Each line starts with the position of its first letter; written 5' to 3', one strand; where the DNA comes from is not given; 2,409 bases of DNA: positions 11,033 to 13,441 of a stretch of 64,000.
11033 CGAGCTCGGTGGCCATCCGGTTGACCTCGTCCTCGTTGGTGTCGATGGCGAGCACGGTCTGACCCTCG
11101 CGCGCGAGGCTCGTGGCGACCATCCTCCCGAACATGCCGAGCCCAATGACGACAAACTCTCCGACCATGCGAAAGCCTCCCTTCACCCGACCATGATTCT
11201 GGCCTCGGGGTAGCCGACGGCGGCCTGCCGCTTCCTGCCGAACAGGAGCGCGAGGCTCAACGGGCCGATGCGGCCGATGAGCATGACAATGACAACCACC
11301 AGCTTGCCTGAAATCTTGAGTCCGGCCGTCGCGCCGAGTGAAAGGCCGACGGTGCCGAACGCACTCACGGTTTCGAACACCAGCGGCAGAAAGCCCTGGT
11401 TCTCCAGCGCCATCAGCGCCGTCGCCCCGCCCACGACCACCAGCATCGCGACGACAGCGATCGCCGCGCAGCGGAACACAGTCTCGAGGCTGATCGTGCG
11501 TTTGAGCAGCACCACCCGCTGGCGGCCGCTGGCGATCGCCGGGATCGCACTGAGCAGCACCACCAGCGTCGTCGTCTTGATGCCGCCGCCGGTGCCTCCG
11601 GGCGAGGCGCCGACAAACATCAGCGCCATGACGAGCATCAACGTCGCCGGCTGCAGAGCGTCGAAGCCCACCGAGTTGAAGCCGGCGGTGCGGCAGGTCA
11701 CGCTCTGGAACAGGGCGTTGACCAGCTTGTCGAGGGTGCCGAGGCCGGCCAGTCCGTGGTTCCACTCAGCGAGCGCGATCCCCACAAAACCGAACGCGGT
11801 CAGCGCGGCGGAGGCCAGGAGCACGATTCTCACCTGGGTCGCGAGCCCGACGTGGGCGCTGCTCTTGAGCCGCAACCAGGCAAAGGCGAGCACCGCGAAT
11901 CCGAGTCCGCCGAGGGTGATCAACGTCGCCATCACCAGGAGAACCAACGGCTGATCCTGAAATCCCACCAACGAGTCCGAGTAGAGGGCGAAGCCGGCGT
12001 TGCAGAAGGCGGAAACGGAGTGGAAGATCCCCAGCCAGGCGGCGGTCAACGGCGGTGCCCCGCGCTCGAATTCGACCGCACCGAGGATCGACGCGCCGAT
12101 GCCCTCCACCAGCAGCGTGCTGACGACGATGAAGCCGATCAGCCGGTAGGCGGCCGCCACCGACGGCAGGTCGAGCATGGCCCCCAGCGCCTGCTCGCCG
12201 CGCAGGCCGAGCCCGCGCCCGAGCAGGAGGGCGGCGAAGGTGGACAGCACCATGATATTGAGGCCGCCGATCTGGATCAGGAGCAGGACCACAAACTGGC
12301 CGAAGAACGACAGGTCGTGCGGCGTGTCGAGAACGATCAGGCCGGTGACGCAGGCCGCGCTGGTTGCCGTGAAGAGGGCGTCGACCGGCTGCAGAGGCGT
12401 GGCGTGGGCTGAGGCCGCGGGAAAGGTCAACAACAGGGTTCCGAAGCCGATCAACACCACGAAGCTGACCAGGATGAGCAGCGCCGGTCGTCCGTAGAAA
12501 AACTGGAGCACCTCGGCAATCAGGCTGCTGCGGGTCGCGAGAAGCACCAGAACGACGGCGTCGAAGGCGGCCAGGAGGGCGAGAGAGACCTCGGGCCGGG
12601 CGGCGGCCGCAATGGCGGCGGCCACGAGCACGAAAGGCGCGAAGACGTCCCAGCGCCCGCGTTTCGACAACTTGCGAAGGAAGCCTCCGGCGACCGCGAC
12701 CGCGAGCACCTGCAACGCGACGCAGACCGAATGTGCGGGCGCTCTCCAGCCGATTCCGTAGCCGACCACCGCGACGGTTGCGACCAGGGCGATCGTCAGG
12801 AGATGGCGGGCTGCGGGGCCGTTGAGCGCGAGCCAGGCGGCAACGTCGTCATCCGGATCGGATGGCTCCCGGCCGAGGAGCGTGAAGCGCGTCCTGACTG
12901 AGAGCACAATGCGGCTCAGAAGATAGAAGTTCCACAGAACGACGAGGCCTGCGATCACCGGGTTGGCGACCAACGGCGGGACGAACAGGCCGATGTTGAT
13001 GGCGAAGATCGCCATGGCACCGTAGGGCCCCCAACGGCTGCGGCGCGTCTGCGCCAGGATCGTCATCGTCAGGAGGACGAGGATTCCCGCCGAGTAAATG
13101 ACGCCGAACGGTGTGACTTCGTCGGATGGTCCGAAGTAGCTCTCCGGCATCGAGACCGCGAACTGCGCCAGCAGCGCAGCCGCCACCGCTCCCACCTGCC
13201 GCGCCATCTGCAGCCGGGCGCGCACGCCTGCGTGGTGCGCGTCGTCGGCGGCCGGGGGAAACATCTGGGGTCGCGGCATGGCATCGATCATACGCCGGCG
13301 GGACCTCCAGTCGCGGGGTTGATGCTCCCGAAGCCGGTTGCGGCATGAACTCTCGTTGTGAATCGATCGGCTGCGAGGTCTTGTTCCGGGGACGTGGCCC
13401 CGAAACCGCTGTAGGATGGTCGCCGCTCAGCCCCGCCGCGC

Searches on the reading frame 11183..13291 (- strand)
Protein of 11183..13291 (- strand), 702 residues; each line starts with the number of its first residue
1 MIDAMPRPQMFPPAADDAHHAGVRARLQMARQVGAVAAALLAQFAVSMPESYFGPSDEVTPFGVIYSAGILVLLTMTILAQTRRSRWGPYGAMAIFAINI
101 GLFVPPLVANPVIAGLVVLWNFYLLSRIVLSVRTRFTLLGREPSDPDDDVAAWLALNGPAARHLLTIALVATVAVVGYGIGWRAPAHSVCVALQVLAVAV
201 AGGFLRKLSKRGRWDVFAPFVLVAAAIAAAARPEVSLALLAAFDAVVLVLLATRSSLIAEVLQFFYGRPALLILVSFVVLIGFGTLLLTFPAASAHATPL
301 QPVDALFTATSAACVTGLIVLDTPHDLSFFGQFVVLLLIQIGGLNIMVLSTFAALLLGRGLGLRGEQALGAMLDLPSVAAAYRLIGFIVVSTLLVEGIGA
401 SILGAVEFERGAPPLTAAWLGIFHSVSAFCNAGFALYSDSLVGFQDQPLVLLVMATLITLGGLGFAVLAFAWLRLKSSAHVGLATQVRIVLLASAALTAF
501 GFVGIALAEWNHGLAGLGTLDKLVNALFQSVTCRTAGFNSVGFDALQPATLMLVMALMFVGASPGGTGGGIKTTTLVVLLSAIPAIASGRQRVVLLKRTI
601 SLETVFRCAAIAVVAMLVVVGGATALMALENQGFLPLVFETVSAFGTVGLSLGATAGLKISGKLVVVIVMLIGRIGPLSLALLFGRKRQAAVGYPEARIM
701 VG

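Call 90: search_protein_families(library=pfam, proteins=[window:11183-13291:-], max_evalue=0.00001)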
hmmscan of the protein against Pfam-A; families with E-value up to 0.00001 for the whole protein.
window:11183-13291:- (702 aa): 1 family
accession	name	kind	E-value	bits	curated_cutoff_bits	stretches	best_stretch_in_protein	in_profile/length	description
PF02386.22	TrkH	-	2e-55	188.6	27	1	273-685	38-491/502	Cation transport protein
